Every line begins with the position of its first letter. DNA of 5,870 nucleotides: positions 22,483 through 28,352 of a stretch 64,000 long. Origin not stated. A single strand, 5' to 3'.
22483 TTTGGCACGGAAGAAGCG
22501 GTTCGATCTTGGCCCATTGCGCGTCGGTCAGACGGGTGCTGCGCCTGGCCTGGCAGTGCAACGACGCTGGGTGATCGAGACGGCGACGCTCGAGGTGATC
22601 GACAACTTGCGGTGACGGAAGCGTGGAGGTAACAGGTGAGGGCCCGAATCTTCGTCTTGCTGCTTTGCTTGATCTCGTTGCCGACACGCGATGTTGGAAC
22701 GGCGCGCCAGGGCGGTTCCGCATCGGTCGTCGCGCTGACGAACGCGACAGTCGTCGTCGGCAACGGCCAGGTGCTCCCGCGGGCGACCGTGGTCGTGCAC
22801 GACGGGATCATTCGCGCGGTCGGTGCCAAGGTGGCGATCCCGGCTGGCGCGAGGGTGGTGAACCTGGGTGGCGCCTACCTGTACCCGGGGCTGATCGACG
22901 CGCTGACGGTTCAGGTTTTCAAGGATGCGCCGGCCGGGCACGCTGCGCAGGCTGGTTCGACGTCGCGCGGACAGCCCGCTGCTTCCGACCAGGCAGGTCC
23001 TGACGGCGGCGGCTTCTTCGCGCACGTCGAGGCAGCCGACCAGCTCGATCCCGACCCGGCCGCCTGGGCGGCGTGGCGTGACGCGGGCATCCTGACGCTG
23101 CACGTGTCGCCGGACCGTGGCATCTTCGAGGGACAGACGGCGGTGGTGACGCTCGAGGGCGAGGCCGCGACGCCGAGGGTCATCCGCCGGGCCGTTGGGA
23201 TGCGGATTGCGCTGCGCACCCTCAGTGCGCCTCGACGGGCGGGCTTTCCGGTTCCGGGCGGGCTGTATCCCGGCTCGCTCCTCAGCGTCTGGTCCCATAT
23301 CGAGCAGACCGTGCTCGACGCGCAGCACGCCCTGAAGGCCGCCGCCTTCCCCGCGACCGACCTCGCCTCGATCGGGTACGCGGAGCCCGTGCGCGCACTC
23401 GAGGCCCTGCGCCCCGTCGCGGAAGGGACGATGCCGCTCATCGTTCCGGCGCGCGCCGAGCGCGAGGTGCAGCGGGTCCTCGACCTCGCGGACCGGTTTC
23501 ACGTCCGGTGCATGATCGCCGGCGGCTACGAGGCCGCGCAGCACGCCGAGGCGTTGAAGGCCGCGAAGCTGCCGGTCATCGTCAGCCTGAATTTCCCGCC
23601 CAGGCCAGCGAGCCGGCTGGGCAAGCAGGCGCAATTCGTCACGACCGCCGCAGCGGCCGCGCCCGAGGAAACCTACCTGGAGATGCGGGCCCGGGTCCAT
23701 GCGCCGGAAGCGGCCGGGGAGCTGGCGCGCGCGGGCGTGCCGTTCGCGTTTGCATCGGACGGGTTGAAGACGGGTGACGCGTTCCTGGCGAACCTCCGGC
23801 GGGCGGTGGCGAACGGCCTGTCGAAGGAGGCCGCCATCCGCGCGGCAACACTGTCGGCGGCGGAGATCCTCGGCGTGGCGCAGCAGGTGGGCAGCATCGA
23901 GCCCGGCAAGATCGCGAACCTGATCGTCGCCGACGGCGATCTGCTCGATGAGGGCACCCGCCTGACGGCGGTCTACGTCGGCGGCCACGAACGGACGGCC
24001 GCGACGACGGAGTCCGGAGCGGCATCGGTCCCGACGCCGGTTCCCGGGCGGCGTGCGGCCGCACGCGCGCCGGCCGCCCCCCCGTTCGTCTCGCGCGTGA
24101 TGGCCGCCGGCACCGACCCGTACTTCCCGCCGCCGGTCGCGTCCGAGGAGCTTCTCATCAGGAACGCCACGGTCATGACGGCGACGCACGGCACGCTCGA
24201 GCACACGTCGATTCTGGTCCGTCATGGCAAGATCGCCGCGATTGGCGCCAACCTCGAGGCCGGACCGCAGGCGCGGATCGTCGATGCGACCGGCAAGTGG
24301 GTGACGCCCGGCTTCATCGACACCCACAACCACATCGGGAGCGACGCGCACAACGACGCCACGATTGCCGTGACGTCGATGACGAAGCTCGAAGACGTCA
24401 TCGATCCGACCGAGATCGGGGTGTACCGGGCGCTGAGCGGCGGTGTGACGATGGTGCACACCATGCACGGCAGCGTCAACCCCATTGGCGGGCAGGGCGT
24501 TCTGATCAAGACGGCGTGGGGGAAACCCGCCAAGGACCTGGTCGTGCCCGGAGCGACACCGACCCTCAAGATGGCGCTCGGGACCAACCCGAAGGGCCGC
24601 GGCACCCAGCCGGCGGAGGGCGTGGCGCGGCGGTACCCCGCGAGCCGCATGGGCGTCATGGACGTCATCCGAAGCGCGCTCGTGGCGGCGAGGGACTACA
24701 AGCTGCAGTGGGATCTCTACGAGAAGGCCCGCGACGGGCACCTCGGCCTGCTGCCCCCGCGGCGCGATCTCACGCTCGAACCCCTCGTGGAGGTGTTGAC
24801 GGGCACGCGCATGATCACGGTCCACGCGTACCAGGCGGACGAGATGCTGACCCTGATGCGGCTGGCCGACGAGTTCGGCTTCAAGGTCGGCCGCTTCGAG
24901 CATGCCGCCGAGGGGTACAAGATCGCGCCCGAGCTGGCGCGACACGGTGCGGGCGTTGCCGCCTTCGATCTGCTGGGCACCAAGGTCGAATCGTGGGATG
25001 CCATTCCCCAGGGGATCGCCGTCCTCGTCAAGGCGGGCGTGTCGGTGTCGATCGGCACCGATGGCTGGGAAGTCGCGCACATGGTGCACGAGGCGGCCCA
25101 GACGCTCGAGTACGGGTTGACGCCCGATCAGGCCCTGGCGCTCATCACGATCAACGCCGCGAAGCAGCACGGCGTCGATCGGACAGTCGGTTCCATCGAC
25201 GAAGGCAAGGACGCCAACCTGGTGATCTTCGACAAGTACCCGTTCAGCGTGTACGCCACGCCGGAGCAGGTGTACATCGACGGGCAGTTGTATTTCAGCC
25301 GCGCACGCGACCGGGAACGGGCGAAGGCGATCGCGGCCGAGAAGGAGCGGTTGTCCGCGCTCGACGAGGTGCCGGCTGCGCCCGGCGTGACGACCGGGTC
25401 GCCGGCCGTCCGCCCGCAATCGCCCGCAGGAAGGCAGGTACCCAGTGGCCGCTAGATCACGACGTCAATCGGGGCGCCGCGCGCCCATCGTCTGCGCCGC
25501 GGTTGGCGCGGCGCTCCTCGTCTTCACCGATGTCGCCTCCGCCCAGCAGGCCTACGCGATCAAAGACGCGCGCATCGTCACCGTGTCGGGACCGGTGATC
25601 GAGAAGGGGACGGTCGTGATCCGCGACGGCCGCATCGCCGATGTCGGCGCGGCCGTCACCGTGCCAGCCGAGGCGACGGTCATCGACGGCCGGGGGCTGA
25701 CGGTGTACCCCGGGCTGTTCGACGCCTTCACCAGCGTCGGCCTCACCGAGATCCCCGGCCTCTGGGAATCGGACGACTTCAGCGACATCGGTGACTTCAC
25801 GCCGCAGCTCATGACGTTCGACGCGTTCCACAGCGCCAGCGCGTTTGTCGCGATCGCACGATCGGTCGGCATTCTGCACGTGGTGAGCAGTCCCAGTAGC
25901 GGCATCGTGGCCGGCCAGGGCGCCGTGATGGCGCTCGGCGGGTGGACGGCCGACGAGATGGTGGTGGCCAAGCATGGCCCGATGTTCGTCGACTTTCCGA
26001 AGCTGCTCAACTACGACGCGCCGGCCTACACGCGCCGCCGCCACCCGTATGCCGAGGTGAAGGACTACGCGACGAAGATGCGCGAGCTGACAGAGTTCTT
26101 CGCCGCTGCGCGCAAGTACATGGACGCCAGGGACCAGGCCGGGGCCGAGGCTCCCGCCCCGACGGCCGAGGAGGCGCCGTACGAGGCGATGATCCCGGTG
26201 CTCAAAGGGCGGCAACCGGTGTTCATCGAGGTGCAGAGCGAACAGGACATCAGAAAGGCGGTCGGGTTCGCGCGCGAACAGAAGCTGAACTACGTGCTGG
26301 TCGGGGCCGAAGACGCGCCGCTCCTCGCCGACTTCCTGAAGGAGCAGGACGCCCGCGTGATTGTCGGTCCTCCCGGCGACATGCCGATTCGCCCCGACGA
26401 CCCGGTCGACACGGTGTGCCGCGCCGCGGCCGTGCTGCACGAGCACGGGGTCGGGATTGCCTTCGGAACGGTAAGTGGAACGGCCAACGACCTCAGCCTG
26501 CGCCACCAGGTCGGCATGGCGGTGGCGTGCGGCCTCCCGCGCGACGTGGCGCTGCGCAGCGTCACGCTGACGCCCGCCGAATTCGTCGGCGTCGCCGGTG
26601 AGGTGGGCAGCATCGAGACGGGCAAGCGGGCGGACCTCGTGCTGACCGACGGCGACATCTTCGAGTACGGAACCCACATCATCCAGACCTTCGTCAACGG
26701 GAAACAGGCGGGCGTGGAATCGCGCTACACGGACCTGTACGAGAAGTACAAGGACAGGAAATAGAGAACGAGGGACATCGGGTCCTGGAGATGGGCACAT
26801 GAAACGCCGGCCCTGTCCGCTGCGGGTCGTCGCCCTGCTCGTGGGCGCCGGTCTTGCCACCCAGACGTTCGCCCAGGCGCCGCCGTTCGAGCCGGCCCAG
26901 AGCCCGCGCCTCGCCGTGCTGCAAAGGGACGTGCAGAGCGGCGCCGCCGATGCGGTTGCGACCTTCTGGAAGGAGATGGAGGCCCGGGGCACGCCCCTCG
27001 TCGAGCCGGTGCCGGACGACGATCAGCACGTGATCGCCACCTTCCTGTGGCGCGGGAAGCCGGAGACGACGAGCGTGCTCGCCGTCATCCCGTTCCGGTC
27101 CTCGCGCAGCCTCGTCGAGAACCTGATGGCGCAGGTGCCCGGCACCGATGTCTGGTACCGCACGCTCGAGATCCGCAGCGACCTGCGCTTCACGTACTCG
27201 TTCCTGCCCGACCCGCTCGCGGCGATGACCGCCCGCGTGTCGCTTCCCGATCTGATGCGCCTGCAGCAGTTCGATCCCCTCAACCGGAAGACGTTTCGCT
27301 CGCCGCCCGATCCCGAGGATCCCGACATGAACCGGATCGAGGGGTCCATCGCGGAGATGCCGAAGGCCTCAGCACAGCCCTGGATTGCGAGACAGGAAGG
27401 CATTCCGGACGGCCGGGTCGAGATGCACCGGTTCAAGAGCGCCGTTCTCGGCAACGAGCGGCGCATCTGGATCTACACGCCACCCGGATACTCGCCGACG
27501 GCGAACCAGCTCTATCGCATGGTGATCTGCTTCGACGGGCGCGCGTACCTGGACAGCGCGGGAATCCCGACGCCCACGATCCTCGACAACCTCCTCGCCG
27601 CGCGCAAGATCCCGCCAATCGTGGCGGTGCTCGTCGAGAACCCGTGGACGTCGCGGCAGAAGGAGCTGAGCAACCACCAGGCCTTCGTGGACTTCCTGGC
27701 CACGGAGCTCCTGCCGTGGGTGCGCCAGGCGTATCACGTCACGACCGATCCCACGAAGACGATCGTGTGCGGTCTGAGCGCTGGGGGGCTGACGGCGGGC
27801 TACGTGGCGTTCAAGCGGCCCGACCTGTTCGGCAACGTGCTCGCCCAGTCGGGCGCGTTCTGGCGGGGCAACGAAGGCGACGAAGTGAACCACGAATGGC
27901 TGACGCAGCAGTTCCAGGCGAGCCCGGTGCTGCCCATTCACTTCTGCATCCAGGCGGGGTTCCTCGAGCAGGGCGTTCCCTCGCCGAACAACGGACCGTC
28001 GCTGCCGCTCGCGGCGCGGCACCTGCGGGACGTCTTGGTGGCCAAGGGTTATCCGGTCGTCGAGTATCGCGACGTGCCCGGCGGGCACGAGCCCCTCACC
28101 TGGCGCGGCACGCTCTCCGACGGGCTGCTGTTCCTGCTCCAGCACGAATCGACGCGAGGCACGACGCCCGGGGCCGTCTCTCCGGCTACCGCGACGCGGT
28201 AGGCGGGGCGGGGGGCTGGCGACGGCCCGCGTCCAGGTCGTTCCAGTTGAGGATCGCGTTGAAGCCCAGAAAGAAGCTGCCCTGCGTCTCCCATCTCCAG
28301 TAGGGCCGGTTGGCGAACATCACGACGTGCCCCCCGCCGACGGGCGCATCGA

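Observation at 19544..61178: Recurrent AT-rich box (core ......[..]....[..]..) marks the 5' regions of the accessory operons: candidate shared promoter/operator of a regulon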

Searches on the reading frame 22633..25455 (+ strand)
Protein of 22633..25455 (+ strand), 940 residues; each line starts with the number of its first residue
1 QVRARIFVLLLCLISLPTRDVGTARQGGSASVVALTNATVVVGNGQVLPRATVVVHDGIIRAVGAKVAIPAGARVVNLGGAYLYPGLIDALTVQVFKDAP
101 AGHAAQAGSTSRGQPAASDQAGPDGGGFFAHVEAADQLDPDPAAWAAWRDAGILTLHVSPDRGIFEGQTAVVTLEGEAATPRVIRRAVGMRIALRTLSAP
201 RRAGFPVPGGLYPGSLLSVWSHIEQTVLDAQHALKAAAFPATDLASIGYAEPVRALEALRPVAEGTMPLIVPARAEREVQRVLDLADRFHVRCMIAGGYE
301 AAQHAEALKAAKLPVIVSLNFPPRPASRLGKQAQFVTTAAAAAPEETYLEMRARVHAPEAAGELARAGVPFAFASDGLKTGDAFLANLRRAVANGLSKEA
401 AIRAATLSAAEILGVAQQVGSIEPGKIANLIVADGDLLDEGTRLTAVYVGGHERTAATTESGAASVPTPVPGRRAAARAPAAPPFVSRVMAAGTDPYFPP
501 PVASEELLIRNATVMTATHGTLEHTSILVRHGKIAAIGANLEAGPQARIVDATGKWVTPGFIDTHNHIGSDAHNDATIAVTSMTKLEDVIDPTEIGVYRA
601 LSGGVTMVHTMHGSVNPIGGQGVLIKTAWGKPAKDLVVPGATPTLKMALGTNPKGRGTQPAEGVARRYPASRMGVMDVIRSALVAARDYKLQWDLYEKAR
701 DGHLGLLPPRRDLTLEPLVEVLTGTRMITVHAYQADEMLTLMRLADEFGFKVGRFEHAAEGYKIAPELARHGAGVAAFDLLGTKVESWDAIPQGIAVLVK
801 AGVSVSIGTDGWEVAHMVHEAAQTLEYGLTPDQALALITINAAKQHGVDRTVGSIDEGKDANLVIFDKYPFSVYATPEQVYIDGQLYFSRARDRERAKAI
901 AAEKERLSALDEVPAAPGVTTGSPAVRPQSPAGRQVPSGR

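Call 7: search_protein_families(library=pfam, proteins=[window:22633-25455:+])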
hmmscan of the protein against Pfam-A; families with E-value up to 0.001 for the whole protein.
window:22633-25455:+ (940 aa): 3 families
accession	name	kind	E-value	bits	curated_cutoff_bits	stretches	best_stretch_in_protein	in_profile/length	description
PF01979.26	Amidohydro_1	-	4.5e-40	138.4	25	3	796-882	236-340/345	Amidohydrolase family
PF07969.17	Amidohydro_3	-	2e-24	87.4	29.7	3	795-886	359-470/472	Amidohydrolase family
PF22643.2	NagA_N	-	0.00021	21.8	27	1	34-83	3-51/51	NagA composite domain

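Call 36: search_protein_families(library=ncbifam, proteins=[window:22633-25455:+], max_evalue=0.00001)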
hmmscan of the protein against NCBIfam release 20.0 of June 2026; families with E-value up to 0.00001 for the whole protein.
window:22633-25455:+ (940 aa): 61 families (the best 25 are shown)
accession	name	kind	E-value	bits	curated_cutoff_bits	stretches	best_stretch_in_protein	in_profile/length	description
NF051886.1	XaaProDiPepCaul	equivalog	9.2e-31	107.2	500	3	365-447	304-387/398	Xaa-Pro dipeptidase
NF006056.0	PRK08204.1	subfamily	3.4e-26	92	391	1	505-569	3-68/449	hypothetical protein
TIGR01224.1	hutI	equivalog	4e-24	85.1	298.15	1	523-568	2-49/377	imidazolonepropionase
NF006689.0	PRK09237.1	equivalog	1.6e-23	82.9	371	1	506-575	4-73/383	amidohydrolase/deacetylase family metallohydrolase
TIGR00221.1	nagA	equivalog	1.7e-23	83.2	225.65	0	816-868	315-368/380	N-acetylglucosamine-6-phosphate deacetylase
NF008371.0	PRK11170.1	equivalog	1.3e-20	73.6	483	0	395-436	325-366/382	N-acetylglucosamine-6-phosphate deacetylase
NF011990.0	PRK15446.2-6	subfamily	9.5e-20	70.6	233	0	507-566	3-64/390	alpha-D-ribose 1-methylphosphonate 5-triphosphate diphosphatase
TIGR01178.1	ade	equivalog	5.5e-19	68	472.5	1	507-596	2-89/552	adenine deaminase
NF011989.0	PRK15446.2-5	equivalog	2.4e-18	66.1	565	2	33-91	4-60/385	alpha-D-ribose 1-methylphosphonate 5-triphosphate diphosphatase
TIGR03178.1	allantoinase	equivalog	2.6e-18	66.1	357.85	1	506-569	1-61/441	allantoinase AllB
TIGR02318.1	phosphono_phnM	equivalog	5.2e-18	65.1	390.55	0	521-566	13-55/376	phosphonate metabolism protein PhnM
TIGR02033.1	D-hydantoinase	equivalog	3.9e-17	62.3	393.25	1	507-574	1-66/454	dihydropyrimidinase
NF006549.0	PRK09045.1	equivalog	3.9e-17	62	540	1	383-434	328-379/444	TRZ/ATZ family hydrolase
NF005557.0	PRK07228.1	equivalog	4.1e-17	62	522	0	507-568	3-65/445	5'-deoxyadenosine deaminase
NF006055.0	PRK08203.1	equivalog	2.2e-15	56.1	532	1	505-568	4-71/455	8-oxoguanine deaminase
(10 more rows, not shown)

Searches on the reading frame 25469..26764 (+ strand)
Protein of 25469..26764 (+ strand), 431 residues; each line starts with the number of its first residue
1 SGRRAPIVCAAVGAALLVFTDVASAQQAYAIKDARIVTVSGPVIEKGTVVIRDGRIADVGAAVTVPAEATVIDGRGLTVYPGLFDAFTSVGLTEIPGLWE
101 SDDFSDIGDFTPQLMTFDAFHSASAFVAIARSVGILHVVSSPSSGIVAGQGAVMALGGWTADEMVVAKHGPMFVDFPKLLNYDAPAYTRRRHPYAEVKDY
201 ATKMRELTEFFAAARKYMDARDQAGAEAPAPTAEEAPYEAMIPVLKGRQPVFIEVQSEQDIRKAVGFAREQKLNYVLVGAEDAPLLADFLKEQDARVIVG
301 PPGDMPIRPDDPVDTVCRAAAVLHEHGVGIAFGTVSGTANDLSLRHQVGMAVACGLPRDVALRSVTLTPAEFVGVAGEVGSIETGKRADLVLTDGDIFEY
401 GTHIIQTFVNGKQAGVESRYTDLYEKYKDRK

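Call 7: search_protein_families(library=pfam, proteins=[window:25469-26764:+])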
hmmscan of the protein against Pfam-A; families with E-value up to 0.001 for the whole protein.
window:25469-26764:+ (431 aa): 2 families
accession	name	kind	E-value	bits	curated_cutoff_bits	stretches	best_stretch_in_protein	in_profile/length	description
PF01979.26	Amidohydro_1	-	5.9e-12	45.9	25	1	290-412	209-343/345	Amidohydrolase family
PF07969.17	Amidohydro_3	-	4.6e-07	30.1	29.7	1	356-413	407-470/472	Amidohydrolase family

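Call 36: search_protein_families(library=ncbifam, proteins=[window:25469-26764:+], max_evalue=0.00001)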
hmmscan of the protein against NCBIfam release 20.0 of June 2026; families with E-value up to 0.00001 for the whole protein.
window:25469-26764:+ (431 aa): 26 families (the best 25 are shown)
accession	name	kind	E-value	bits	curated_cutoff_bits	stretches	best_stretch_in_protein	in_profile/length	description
NF051886.1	XaaProDiPepCaul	equivalog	1.6e-15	57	500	2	323-396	303-376/398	Xaa-Pro dipeptidase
NF011990.0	PRK15446.2-6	subfamily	2.8e-13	49.4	233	1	361-414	331-382/390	alpha-D-ribose 1-methylphosphonate 5-triphosphate diphosphatase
TIGR02318.1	phosphono_phnM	equivalog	2.6e-12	46.3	390.55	0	360-413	324-374/376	phosphonate metabolism protein PhnM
NF006056.0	PRK08204.1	subfamily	4.4e-12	45.5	391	1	28-88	4-65/449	hypothetical protein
NF004701.0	PRK06038.1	equivalog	4e-10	39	609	1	30-98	7-74/432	N-ethylammeline chlorohydrolase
TIGR01224.1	hutI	equivalog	4.3e-10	39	298.15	0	320-396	275-354/377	imidazolonepropionase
NF008371.0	PRK11170.1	equivalog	1.1e-09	37.7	483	1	333-413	304-378/382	N-acetylglucosamine-6-phosphate deacetylase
NF005557.0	PRK07228.1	equivalog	2.3e-09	36.5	522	0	30-147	4-119/445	5'-deoxyadenosine deaminase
TIGR00221.1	nagA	equivalog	5.6e-09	35.4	225.65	0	27-86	3-61/380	N-acetylglucosamine-6-phosphate deacetylase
NF011989.0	PRK15446.2-5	equivalog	1e-08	34.3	565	0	30-86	5-59/385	alpha-D-ribose 1-methylphosphonate 5-triphosphate diphosphatase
TIGR03178.1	allantoinase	equivalog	2.1e-08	33.4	357.85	0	30-89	3-59/441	allantoinase AllB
NF006689.0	PRK09237.1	equivalog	3e-08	32.6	371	0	31-88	7-64/383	amidohydrolase/deacetylase family metallohydrolase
TIGR01178.1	ade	equivalog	3.1e-08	32.5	472.5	0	338-414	258-330/552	adenine deaminase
NF006558.0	PRK09059.1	equivalog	6.3e-08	31.6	645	1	28-91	4-70/430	dihydroorotase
NF011984.0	PRK15446.1-5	equivalog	7.7e-08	31.5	260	0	30-88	5-59/379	alpha-D-ribose 1-methylphosphonate 5-triphosphate diphosphatase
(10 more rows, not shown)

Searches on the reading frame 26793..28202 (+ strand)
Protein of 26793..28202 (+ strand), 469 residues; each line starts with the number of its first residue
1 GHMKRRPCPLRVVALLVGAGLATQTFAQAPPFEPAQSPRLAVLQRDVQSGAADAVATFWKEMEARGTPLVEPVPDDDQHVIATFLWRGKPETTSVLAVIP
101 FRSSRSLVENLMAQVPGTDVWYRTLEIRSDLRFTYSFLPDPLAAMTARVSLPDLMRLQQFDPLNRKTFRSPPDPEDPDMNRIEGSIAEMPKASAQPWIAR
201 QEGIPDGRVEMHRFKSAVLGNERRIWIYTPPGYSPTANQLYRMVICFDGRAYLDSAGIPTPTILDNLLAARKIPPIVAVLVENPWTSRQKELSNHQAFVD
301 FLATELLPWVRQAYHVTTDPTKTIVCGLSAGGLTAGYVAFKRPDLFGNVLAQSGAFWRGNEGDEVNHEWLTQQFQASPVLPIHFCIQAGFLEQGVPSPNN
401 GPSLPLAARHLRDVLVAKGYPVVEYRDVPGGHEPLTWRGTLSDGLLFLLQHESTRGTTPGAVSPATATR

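Call 8: search_protein_families(library=pfam, proteins=[window:26793-28202:+])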
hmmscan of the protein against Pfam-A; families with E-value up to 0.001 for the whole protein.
window:26793-28202:+ (469 aa): 3 families
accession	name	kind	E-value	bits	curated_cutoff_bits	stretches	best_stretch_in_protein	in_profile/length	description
PF00756.26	Esterase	-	1.7e-23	84.2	22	1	216-447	1-250/251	Putative esterase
PF11806.14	Enterochelin_N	-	4.3e-19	69.8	27.1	1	83-197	3-119/120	Enterochelin esterase, N-terminal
PF00326.27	Peptidase_S9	-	6.7e-06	26.2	22.6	1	285-361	32-105/213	Prolyl oligopeptidase family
